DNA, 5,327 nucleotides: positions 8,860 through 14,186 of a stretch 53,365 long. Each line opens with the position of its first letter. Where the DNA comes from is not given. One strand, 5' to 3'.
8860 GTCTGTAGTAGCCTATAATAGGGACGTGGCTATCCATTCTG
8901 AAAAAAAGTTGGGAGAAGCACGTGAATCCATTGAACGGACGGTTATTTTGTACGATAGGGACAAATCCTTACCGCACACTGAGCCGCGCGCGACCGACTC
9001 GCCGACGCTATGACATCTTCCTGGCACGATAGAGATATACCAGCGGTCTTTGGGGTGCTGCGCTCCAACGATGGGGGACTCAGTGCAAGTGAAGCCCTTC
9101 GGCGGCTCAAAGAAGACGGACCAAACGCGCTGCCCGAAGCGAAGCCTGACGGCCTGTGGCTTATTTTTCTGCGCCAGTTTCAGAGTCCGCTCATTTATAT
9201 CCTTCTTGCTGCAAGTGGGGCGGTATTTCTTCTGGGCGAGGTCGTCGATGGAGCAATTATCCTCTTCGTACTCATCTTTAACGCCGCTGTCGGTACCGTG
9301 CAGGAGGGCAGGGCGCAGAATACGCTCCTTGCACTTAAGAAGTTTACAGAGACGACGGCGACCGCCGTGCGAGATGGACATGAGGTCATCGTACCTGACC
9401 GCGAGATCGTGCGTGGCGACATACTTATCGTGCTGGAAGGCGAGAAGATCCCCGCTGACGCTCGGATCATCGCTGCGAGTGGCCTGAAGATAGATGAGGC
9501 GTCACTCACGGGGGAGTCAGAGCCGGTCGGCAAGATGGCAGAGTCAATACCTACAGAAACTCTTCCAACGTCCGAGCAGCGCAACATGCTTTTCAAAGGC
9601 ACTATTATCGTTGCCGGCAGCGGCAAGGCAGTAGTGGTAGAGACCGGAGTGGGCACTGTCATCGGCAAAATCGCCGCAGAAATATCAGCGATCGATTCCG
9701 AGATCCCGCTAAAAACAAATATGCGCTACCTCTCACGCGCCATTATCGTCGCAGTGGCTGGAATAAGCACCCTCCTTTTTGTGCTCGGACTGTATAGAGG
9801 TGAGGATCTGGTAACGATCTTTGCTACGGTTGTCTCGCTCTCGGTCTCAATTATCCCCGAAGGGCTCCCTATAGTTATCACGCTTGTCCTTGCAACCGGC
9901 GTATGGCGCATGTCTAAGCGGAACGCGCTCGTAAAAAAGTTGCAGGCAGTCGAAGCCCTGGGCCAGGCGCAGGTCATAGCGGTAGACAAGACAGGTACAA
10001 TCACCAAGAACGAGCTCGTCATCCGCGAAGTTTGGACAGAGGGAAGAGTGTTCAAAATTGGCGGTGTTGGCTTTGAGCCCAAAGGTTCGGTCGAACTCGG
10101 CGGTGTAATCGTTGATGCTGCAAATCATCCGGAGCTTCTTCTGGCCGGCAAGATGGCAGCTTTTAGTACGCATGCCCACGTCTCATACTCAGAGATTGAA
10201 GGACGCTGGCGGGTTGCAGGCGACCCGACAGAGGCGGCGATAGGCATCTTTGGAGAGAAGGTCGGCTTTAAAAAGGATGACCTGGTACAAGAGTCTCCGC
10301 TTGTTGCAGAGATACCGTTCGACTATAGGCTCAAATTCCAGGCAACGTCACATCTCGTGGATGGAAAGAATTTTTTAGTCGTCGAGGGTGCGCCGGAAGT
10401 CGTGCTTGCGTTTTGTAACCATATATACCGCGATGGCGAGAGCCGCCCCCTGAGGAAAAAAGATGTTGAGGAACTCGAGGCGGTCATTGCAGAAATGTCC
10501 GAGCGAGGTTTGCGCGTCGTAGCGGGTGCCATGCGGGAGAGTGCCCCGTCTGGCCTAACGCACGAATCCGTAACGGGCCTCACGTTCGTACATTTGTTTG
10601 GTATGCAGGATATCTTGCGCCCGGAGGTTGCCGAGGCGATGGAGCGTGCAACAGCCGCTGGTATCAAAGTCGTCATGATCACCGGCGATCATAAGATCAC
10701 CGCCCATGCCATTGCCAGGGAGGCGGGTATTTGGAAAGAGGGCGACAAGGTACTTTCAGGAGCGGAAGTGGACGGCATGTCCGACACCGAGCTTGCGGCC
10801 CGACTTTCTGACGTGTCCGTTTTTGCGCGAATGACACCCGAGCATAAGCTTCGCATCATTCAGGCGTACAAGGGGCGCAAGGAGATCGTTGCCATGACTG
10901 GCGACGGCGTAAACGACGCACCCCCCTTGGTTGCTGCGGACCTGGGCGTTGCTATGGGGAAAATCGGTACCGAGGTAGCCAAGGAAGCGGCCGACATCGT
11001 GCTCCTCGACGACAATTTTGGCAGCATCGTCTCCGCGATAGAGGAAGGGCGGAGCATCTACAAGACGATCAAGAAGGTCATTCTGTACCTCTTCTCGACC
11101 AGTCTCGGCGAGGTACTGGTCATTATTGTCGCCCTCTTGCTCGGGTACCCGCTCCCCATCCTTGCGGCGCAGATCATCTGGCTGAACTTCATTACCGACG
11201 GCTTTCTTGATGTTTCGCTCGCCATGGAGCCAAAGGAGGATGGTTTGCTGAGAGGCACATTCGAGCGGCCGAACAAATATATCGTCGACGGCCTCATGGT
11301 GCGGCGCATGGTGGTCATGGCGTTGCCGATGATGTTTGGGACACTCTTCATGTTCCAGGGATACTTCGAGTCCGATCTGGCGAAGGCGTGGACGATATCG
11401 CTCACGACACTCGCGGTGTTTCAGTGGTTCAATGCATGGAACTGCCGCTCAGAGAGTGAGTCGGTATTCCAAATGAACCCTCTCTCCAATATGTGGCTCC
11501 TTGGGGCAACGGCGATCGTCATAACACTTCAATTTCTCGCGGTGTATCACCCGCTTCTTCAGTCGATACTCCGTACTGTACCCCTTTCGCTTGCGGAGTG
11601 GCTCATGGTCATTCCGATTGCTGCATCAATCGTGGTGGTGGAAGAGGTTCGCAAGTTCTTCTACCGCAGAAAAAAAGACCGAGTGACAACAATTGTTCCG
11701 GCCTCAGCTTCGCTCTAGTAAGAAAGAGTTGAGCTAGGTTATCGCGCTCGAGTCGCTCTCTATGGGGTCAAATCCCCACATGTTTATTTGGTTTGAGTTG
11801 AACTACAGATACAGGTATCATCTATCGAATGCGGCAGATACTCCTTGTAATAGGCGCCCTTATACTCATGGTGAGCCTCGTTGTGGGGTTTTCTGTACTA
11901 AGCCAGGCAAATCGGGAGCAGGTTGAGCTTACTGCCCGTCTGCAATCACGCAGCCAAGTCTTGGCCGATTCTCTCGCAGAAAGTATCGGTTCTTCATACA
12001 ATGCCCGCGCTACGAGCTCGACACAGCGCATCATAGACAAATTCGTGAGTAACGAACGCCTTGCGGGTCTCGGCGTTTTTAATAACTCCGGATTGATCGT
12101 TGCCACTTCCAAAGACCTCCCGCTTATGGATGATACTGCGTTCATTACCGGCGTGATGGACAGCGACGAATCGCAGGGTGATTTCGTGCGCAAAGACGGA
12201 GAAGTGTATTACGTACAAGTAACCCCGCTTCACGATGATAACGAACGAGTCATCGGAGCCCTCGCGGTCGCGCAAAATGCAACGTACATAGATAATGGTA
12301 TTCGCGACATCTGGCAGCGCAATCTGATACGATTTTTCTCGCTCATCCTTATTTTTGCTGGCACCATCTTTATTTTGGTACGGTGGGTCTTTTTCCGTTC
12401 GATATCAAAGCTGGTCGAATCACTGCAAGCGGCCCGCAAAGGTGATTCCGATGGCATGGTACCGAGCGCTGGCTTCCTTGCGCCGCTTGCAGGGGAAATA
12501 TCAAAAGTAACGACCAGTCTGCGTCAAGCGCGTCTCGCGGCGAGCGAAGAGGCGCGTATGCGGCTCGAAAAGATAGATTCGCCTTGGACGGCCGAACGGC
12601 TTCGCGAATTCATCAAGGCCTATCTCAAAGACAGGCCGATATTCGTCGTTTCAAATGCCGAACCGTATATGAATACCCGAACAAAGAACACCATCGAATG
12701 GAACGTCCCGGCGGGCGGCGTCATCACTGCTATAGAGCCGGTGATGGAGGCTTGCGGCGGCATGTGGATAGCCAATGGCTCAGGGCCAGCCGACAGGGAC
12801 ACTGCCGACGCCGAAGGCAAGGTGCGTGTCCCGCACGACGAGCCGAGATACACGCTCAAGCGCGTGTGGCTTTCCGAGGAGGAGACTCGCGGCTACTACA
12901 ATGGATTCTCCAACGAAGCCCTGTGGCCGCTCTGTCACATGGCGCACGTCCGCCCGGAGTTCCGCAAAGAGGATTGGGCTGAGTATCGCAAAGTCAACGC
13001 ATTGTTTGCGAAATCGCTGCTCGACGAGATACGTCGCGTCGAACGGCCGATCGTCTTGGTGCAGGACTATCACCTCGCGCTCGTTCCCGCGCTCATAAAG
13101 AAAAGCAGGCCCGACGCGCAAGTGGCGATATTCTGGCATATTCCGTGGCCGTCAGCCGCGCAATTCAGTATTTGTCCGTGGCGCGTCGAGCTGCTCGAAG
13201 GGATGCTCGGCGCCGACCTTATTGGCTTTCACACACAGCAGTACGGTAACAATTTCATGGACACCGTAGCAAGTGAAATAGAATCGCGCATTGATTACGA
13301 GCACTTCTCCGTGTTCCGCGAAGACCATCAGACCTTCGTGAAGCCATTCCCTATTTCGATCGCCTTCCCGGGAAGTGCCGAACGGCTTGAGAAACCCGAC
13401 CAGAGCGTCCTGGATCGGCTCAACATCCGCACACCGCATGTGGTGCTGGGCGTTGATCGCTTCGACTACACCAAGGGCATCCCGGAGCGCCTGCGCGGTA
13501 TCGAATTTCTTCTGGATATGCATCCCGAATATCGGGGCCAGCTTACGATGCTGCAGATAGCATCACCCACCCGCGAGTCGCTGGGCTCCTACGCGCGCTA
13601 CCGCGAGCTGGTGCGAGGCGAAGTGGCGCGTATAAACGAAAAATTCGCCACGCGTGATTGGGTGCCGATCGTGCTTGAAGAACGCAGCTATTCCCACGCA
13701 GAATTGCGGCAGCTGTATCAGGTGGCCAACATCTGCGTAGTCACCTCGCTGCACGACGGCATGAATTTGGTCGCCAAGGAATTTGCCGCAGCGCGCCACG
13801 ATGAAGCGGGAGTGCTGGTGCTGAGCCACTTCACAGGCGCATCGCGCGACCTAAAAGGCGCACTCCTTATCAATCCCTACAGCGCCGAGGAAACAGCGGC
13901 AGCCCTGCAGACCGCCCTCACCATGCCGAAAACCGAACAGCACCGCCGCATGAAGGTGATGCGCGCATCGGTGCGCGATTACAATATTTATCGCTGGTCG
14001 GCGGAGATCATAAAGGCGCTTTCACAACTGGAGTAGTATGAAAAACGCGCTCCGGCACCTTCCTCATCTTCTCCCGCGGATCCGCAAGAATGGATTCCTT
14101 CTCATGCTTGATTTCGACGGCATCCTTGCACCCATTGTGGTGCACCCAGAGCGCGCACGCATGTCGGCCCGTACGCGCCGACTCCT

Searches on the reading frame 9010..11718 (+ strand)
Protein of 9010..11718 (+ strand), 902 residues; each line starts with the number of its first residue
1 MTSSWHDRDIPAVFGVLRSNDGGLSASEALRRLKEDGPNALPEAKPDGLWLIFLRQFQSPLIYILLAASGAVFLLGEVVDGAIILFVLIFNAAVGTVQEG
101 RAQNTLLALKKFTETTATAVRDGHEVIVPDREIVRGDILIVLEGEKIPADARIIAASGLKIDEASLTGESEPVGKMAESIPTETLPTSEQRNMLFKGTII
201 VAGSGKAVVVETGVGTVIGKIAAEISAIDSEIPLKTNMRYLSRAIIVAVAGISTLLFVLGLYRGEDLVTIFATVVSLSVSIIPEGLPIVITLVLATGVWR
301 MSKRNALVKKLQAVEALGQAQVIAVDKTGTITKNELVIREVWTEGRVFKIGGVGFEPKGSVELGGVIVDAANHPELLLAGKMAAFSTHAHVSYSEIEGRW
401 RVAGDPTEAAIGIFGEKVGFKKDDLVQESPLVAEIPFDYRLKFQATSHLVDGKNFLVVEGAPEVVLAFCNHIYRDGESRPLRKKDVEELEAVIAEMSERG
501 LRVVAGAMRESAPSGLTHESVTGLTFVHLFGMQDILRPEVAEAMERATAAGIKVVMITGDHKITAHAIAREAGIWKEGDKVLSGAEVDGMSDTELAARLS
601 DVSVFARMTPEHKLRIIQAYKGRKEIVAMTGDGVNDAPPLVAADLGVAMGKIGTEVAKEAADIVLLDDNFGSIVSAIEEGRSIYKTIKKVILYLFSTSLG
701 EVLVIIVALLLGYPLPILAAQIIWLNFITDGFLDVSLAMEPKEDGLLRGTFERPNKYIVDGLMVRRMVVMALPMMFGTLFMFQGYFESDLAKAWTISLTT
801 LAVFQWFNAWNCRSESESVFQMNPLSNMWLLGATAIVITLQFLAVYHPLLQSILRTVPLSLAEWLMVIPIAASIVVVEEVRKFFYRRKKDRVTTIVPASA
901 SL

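Call 41: search_protein_families(library=pfam, proteins=[window:9010-11718:+], max_evalue=0.00001)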
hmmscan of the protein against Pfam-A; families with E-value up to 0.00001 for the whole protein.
window:9010-11718:+ (902 aa): 7 families
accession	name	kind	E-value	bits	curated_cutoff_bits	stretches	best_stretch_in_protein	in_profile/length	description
PF00689.26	Cation_ATPase_C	-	1.2e-43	149.4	27.3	1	714-884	1-175/175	Cation transporting ATPase, C-terminus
PF00122.25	E1-E2_ATPase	-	3.9e-42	144.2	28.1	1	112-304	2-181/181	E1-E2 ATPase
PF00702.32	Hydrolase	-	6.1e-21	76.1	26.4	1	322-644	3-191/191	haloacid dehalogenase-like hydrolase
PF00690.31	Cation_ATPase_N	-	2.1e-17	63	20.4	1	5-69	1-66/69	Cation transporter/ATPase, N-terminus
PF13246.12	Cation_ATPase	-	2e-16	60.2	21.7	1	389-472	6-91/91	Cation transport ATPase (P-type)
PF12710.13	HAD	-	3.5e-06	28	27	1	493-638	46-186/189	haloacid dehalogenase-like hydrolase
PF08282.18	Hydrolase_3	-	7.4e-06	26.3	20.9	0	616-677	195-255/255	haloacid dehalogenase-like hydrolase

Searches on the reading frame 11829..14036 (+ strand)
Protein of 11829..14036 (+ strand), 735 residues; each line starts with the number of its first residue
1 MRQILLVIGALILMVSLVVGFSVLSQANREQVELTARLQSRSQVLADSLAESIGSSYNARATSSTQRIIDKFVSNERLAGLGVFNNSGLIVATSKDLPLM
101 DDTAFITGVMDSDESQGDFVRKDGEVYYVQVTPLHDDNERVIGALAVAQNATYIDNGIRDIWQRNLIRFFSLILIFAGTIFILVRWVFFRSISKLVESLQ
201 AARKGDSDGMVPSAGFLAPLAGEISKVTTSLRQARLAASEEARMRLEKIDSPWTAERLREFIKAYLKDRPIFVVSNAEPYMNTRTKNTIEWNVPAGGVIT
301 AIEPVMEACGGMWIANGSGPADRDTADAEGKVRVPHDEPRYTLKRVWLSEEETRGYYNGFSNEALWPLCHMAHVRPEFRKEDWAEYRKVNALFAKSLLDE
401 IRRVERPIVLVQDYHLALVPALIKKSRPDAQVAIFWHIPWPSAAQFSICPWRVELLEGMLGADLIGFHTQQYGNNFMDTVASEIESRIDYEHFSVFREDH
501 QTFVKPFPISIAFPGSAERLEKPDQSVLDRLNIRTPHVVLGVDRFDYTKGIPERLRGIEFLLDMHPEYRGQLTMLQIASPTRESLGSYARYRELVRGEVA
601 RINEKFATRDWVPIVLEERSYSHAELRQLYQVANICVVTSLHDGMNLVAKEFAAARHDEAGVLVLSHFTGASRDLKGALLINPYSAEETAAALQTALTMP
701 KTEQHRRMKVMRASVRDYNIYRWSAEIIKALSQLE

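Call 41: search_protein_families(library=pfam, proteins=[window:11829-14036:+], max_evalue=0.00001)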
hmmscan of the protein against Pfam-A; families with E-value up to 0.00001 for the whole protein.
window:11829-14036:+ (735 aa): 1 family
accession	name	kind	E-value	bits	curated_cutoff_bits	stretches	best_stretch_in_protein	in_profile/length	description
PF00982.27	Glyco_transf_20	-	2.7e-118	396.1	32.5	1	272-732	4-472/473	Glycosyltransferase family 20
